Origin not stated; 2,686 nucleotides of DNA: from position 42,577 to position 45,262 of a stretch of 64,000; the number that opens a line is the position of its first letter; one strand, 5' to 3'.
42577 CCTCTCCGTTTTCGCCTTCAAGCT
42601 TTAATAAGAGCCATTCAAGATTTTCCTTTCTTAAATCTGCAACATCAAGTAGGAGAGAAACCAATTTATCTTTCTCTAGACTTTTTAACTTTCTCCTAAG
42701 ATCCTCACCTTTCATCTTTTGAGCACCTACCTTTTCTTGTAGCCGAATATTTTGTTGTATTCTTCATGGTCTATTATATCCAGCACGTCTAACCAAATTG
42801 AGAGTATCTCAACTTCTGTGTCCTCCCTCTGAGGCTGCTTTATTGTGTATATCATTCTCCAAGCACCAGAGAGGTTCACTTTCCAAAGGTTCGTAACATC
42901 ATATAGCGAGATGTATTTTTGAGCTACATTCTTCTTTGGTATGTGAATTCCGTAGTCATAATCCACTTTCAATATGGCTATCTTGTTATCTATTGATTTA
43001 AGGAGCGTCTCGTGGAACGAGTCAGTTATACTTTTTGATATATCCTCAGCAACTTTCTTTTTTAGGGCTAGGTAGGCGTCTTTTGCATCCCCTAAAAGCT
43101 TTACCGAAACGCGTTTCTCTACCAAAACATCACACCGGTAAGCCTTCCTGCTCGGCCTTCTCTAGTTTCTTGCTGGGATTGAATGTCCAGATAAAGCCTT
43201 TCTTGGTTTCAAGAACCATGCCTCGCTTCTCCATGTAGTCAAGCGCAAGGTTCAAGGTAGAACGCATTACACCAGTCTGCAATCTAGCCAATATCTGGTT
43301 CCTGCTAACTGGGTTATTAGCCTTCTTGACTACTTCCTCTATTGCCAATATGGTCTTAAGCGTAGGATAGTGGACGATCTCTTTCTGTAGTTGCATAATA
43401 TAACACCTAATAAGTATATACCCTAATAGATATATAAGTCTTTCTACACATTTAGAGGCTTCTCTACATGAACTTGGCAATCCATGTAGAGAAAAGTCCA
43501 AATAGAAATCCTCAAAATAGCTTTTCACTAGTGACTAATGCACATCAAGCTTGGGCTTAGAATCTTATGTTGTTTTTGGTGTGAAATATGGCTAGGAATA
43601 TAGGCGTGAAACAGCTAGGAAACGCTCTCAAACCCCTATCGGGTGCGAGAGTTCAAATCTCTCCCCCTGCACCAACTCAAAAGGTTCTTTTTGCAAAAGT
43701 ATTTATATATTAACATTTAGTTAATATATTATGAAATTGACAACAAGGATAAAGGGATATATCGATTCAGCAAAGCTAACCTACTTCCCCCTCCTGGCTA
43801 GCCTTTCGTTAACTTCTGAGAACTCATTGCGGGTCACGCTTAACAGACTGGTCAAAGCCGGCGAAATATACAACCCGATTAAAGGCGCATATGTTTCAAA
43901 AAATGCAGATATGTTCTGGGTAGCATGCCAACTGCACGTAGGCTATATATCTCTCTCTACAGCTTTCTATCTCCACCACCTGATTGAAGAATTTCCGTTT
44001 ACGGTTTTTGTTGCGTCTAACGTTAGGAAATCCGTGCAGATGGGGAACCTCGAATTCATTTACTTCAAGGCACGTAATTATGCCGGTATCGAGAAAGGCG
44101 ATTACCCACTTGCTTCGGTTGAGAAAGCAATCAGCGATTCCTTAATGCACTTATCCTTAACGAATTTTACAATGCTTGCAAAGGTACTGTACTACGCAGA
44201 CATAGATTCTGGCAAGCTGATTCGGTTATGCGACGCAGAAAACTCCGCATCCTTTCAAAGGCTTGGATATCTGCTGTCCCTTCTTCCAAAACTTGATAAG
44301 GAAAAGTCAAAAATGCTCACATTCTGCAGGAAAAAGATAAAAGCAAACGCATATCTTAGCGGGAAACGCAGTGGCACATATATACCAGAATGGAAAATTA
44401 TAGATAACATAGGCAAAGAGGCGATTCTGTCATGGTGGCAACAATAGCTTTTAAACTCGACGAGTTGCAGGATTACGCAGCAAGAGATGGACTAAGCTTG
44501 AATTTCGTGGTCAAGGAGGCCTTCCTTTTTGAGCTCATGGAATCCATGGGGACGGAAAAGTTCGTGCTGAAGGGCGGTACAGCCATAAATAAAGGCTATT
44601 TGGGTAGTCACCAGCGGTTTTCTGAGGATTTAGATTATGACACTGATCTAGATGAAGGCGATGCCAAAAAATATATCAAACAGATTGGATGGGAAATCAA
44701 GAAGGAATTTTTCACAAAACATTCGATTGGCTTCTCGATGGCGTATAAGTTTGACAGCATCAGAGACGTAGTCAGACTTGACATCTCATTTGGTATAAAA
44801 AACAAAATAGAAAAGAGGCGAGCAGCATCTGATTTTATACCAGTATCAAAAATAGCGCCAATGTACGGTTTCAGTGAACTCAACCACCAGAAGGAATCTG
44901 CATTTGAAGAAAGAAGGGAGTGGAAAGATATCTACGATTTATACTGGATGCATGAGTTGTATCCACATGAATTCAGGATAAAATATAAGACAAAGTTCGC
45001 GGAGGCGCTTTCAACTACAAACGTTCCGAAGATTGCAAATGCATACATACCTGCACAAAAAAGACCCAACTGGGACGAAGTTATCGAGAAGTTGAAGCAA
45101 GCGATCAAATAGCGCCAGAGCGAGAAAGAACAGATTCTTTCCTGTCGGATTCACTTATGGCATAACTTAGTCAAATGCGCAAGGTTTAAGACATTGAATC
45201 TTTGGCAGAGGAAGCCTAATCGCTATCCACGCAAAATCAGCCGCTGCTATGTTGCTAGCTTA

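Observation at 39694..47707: Stack of three integrase-less islands at tRNA-Leu(TAG), delimited by four copies of the tRNA 3' segment and filled with toxin-antitoxin/Abi modules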

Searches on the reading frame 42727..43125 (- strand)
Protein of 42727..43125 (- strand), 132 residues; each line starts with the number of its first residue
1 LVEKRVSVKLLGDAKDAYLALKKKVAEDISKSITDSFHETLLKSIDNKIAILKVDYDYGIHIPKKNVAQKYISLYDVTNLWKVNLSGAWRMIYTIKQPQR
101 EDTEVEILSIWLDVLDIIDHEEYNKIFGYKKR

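Call 12: search_protein_families(library=pfam, proteins=[window:42727-43125:-], max_evalue=0.01)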
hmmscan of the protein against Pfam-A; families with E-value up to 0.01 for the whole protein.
window:42727-43125:- (132 aa): 0 families

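Call 38: search_protein_families(library=pfam, proteins=[window:42727-43125:-], max_evalue=1)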
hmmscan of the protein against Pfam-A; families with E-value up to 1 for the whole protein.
window:42727-43125:- (132 aa): 4 families
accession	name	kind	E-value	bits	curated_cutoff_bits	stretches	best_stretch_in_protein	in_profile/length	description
PF10153.14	Efg1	-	0.011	16.5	25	1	27-75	68-113/113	rRNA-processing protein Efg1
PF13315.11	DUF4085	-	0.028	14.5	24.1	1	9-92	96-178/205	Protein of unknown function (DUF4085)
PF24732.2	ParE_like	-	0.11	13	24.4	0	114-125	56-67/67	ParE-like toxin domain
PF23007.1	DnaA_N-like_STI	-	0.15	12.6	27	0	22-46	57-81/86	STICHEL, DnaA_N-like alpha-beta domain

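Call 69: search_protein_families(library=ncbifam, proteins=[window:42727-43125:-], max_evalue=0.01)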
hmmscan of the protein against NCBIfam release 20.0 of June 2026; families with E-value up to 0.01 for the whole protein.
window:42727-43125:- (132 aa): 0 families

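Call 70: find_homologous_proteins(query=window:42727-43125:-, max_evalue=0.00001)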
Query window:42727-43125:- (132 aa): 299 proteins with E <= 0.00001 among 309 candidates; the best 120 are listed.
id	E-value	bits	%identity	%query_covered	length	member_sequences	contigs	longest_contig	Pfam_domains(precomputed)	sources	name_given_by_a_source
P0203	2.4e-75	269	94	100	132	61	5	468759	-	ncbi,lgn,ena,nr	ncbi:MAG: hypothetical protein LVQ97_00210 [Candidatus Micrarchaeales archaeon]|nr:hypothetical prot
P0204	2.4e-67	243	85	100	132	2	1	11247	-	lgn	-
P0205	6.6e-65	235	79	100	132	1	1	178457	-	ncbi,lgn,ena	-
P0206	6.5e-64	232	81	100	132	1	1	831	-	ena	-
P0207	7.0e-64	232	79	99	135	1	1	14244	-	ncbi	-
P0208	9.0e-64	231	76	100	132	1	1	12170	-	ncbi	-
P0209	5.6e-61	222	78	100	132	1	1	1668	-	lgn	-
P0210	1.2e-60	221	75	100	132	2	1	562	-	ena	-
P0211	1.5e-60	221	77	100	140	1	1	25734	-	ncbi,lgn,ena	-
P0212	1.1e-58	215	77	100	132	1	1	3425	-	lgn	-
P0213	1.7e-58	214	76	100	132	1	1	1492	-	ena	-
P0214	1.9e-58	214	73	100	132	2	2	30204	-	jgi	jgi:hypothetical protein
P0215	3.2e-58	213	73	100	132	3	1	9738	-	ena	-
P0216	7.7e-58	212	75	100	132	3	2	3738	-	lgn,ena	-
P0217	1.2e-57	212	73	100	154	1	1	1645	-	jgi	jgi:hypothetical protein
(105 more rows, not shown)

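Call 76: predict_structure(alignment_id=A8)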
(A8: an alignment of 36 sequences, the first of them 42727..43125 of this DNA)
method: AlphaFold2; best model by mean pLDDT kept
length: 132 residues; sequences in the alignment: 36
mean_pLDDT: 75.5   pTM: 0.70
mean pLDDT of the five models: 75.5, 71.4, 70.3, 67.5, 61.5
residues with pLDDT >= 90: 5; 70-90: 100; 50-70: 12; < 50: 15
segments of 3 or more residues with pLDDT < 50: 114-122, 128-132
pLDDT, mean of each block of 10 residues (from residue 1): 73 81 85 80 89 87 76 78 83 81 80 48 47 35
secondary structure, 60 per line:
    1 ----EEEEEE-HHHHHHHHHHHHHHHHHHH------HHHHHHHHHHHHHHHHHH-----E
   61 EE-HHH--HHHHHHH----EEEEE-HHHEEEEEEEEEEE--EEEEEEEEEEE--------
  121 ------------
elements in order: E5-10 H12-30 H37-54 E60-62 H69-75 E80-84 E89-99 E102-112

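Call 80: fold_search(model_id=the predicted structure, library=pdb)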
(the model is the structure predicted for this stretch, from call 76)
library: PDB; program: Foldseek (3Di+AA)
matches with E <= 10: 637; with E <= 0.001: 0
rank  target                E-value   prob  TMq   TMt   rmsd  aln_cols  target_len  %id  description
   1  5ceg_B                3.7e-03  1.00  0.54  0.68   4.4       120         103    9  X-ray structure of toxin/anti-toxin complex from Mesorhizobium opportunistum (released 2015-11-11)
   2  6af4_C                9.9e-03  0.99  0.50  0.55   6.0       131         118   11  Toxin-Antitoxin module from Streptococcus pneumoniae (released 2019-08-14)
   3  6af4_A                1.6e-02  0.99  0.50  0.55   4.9       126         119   10  Toxin-Antitoxin module from Streptococcus pneumoniae (released 2019-08-14)
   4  5jaa_D                2.8e-02  0.90  0.40  0.50   7.2       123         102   10  Crystal structure of the HigBA2 toxin-antitoxin complex (released 2017-04-05)
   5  2hx6_MODEL_1_A        3.0e-01  0.16  0.29  0.26   9.1       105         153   13  Solution structure analysis of the phage T4 endoribonuclease RegB (released 2006-10-31)
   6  6ee1_B                3.9e-01  0.07  0.18  0.04  21.7       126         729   13  Crystal structure of Mycobacterium tuberculosis ICL2 in complex with acetyl-CoA (released 2019-08-14)
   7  6ee1_D                4.2e-01  0.12  0.24  0.06  17.5       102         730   12  Crystal structure of Mycobacterium tuberculosis ICL2 in complex with acetyl-CoA (released 2019-08-14)
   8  8gee_A                4.8e-01  0.07  0.18  0.09  17.6       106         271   15  CryoEM structure of beta-2-adrenergic receptor in complex with nucleotide-free Gs heterotrimer (#15 of 20) (released 2024-03-06)
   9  3kw2_A                5.1e-01  0.16  0.21  0.13   8.0        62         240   10  Crystal structure of probable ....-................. from Porphyromonas gingivalis (released 2010-01-19)
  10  9obo_A                5.1e-01  0.06  0.18  0.04  26.1       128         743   12  Crystal structure of Mycobacterium tuberculosis isocitrate lyase 2 fixed in the apo form with disulfide bonds (released 2026-03-18)
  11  6ee1_C                5.4e-01  0.10  0.24  0.06  17.5       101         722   11  Crystal structure of Mycobacterium tuberculosis ICL2 in complex with acetyl-CoA (released 2019-08-14)
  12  6ee1_A                5.8e-01  0.06  0.18  0.04  21.1       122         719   13  Crystal structure of Mycobacterium tuberculosis ICL2 in complex with acetyl-CoA (released 2019-08-14)
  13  9obo_C                5.8e-01  0.06  0.18  0.05  27.6       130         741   11  Crystal structure of Mycobacterium tuberculosis isocitrate lyase 2 fixed in the apo form with disulfide bonds (released 2026-03-18)
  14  3kw2_B                6.2e-01  0.16  0.21  0.13   7.4        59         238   10  Crystal structure of probable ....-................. from Porphyromonas gingivalis (released 2010-01-19)
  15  9eym_A                6.2e-01  0.15  0.22  0.17  10.2        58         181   10  The structure of solubilized octameric pore of actinoporin Fav prepared on DOPC:sphingomyelin membranes (released 2025-04-23)
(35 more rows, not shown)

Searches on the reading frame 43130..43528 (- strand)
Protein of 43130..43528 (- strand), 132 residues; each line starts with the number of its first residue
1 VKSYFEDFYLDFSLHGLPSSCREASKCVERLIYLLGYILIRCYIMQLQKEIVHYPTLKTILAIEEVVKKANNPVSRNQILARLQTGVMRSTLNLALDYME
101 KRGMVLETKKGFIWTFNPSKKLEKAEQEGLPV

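Call 12: search_protein_families(library=pfam, proteins=[window:43130-43528:-], max_evalue=0.01)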
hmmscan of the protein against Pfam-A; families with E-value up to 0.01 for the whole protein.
window:43130-43528:- (132 aa): 1 family
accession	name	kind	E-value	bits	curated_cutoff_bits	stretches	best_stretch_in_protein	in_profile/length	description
PF07106.19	TBPIP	-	0.0026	18.1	22.8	1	62-107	5-50/62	TBPIP/Hop2 winged helix domain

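Call 69: search_protein_families(library=ncbifam, proteins=[window:43130-43528:-], max_evalue=0.01)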
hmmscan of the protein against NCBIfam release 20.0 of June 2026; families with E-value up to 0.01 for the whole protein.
window:43130-43528:- (132 aa): 0 families

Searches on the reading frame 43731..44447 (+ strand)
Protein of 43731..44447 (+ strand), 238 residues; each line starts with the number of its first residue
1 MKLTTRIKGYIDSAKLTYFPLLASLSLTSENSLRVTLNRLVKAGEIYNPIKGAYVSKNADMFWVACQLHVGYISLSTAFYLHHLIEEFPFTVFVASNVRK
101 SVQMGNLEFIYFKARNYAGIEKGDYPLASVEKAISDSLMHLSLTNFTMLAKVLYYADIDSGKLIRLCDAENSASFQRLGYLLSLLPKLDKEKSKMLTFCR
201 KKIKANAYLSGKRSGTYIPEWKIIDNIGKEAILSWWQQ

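Call 12: search_protein_families(library=pfam, proteins=[window:43731-44447:+], max_evalue=0.01)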
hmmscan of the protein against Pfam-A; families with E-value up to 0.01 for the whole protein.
window:43731-44447:+ (238 aa): 0 families

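Call 57: find_related_loci(query=window:43731-44447:+, collection=metagenome_contigs, flank=4000)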
Query window:43731-44447:+ (238 aa) in metagenome_contigs; peptide patterns used: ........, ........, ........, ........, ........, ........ (x = any residue, [..] = any of these).
192 stretches matched a pattern; 1 encode a relative of the query (tblastn E <= 1e-3); 1 distinct loci.
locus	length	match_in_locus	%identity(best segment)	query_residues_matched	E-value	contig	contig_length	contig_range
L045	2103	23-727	33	15-235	3e-35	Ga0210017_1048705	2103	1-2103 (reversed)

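Call 58: find_homologous_proteins(query=window:43731-44447:+, max_evalue=1e-20)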
Query window:43731-44447:+ (238 aa): 82 proteins with E <= 1e-20 among 776 candidates.
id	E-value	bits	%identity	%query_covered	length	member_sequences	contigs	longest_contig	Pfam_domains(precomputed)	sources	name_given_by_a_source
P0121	2.7e-143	493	93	100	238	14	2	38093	-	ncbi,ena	-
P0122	3.2e-143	493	92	100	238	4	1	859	-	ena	-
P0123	1.2e-131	455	85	100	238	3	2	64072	-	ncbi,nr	ncbi:MAG: hypothetical protein KGH77_02620 [Candidatus Micrarchaeota archaeon]|nr:hypothetical prote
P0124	1.9e-131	455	84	100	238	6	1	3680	-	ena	-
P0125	1.2e-130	452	86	100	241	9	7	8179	-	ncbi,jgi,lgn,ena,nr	ncbi:MAG: hypothetical protein M1124_00280 [Candidatus Marsarchaeota archaeon]|jgi:predicted transcr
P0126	3.1e-129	447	82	100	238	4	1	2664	-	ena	-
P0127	5.2e-120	417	79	100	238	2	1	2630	-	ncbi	-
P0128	1.8e-117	409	87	90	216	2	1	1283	-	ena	-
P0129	2.2e-113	396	74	100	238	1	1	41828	-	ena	-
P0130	5.3e-113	394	72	100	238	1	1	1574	-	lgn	-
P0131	5.6e-104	365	68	100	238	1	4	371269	-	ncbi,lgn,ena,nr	ncbi:MAG: hypothetical protein M1158_01605 [Candidatus Marsarchaeota archaeon]|nr:hypothetical prote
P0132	6.4e-100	351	66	100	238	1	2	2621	-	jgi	jgi:predicted transcriptional regulator of viral defense system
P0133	7.3e-97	341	63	100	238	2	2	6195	-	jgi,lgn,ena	-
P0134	1.1e-95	338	63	100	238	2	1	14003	-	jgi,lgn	jgi:predicted transcriptional regulator of viral defense system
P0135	1.7e-94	334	62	100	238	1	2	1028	-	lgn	-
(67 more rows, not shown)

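Call 59: find_encoding_contigs(protein=P0123, flank=5000, max_places=3)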
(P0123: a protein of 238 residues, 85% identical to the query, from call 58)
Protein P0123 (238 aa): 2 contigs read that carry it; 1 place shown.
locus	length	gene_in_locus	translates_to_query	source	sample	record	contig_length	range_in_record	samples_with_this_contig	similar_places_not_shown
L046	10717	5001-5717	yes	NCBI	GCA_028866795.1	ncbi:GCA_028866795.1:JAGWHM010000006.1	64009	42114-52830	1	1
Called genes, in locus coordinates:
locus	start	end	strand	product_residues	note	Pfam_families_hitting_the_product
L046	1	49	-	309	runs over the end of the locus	PF00389:2-Hacid_dh, PF02826:2-Hacid_dh_C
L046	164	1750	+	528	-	PF01943:Polysacc_synt, PF13440:Polysacc_synt_3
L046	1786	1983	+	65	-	PF26477:DUF8150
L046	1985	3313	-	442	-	PF03463:eRF1_1, PF18854:baeRF_family10, PF03464:eRF1_2, PF18859:acVLRF1 (weak), PF03465:eRF1_3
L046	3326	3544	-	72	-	PF07927:HicA_toxin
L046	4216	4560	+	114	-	-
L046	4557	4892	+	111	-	PF01850:PIN (weak)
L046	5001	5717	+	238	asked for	-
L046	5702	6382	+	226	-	PF08843:AbiEii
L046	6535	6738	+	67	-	-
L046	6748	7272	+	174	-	-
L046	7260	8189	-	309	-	PF01972:SDH_protease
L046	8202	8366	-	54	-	-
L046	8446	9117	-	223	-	-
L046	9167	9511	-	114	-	PF08209:Sgf11 (faint), PF12647:RNHCP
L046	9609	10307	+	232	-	PF00535:Glycos_transf_2, PF10111:Glyco_tranf_2_2 (weak), PF13641:Glyco_tranf_2_3, PF13632:Glyco_trans_2_3, PF10111:Glyco_tranf_2_2 (weak), PF02709:Glyco_transf_7C (faint)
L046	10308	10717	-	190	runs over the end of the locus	PF14470:bPH_3 (weak), PF13240:Zn_Ribbon_1 (faint)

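Call 60: find_encoding_contigs(protein=P0131, flank=5000, max_places=3)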
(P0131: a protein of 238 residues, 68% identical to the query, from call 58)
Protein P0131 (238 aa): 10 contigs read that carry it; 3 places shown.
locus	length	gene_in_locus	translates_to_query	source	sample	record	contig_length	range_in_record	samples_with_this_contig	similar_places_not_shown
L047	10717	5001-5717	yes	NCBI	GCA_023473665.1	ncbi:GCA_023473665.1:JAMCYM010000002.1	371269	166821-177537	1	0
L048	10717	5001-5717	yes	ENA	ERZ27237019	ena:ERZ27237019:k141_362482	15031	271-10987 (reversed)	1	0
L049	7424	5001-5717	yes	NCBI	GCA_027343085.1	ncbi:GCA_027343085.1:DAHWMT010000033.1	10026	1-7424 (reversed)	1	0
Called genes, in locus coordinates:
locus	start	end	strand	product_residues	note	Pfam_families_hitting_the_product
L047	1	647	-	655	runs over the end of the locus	PF17214:KH_TffA, PF12706:Lactamase_B_2 (faint), PF00753:Lactamase_B, PF16661:Lactamase_B_6, PF10996:Beta-Casp, PF07521:RMMBL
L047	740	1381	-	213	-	PF00227:Proteasome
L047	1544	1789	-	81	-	PF01938:TRAM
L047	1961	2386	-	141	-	-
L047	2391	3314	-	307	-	PF08271:Zn_Ribbon_TF, PF00382:TFIIB, PF04545:Sigma70_r4 (faint), PF00382:TFIIB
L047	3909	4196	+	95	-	PF05239:PRC (weak)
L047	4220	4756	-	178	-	PF22769:DCD, PF00692:dUTPase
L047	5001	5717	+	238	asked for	-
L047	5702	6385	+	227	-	PF08843:AbiEii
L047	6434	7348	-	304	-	PF03144:GTP_EFTU_D2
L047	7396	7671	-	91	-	PF13145:Rotamase_2, PF13616:Rotamase_3, PF00639:Rotamase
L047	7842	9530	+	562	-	PF04055:Radical_SAM (faint)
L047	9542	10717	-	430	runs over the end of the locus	PF00270:DEAD, PF04851:ResIII (weak), PF00271:Helicase_C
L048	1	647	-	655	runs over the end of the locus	PF17214:KH_TffA, PF12706:Lactamase_B_2 (faint), PF00753:Lactamase_B, PF16661:Lactamase_B_6, PF10996:Beta-Casp, PF07521:RMMBL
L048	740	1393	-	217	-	PF00227:Proteasome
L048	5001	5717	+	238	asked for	-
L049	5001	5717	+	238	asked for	-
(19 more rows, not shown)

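Call 61: find_encoding_contigs(protein=P0129, flank=5000, max_places=3)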
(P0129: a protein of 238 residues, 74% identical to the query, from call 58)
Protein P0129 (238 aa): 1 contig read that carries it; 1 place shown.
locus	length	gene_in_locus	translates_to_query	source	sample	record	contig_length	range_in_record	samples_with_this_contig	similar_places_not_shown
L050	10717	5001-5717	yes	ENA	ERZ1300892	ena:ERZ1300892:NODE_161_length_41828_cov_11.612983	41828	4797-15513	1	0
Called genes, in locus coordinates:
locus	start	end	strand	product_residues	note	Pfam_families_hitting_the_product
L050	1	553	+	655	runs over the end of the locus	-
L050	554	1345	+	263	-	PF01656:CbiA, PF02374:ArsA_ATPase (faint), PF06564:CBP_BcsQ (weak), PF09140:MipZ (weak), PF10609:ParA, PF13614:AAA_31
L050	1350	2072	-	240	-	-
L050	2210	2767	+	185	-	-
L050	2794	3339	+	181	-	-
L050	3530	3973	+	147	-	-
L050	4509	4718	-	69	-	-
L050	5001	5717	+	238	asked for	-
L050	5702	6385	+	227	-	PF08843:AbiEii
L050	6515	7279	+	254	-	PF00589:Phage_integrase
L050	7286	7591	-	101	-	-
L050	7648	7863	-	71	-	-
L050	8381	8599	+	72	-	-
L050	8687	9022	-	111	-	-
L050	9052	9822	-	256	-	PF05670:NFACT-R_1, PF18297:NFACT-R_2 (faint)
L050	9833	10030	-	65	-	PF00584:SecE (weak)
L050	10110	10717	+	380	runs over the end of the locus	PF22025:ThiI_fer, PF02568:ThiI, PF06508:QueC (faint)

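Call 69: search_protein_families(library=ncbifam, proteins=[window:43731-44447:+], max_evalue=0.01)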
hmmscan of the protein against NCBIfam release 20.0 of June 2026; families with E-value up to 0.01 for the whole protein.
window:43731-44447:+ (238 aa): 0 families

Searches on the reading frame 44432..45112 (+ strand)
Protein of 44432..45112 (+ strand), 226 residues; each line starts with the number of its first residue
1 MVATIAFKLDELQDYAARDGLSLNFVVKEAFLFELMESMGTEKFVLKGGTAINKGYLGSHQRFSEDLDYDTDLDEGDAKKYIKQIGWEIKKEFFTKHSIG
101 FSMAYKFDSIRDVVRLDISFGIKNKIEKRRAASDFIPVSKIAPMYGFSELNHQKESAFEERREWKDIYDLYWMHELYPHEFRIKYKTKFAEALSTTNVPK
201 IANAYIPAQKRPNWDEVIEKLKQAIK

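Call 12: search_protein_families(library=pfam, proteins=[window:44432-45112:+], max_evalue=0.01)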
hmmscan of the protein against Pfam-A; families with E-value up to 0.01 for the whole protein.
window:44432-45112:+ (226 aa): 1 family
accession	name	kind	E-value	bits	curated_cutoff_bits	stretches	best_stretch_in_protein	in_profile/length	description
PF08843.17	AbiEii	-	1.1e-14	55.4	22.5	1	31-216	2-218/238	Nucleotidyl transferase AbiEii toxin, Type IV TA system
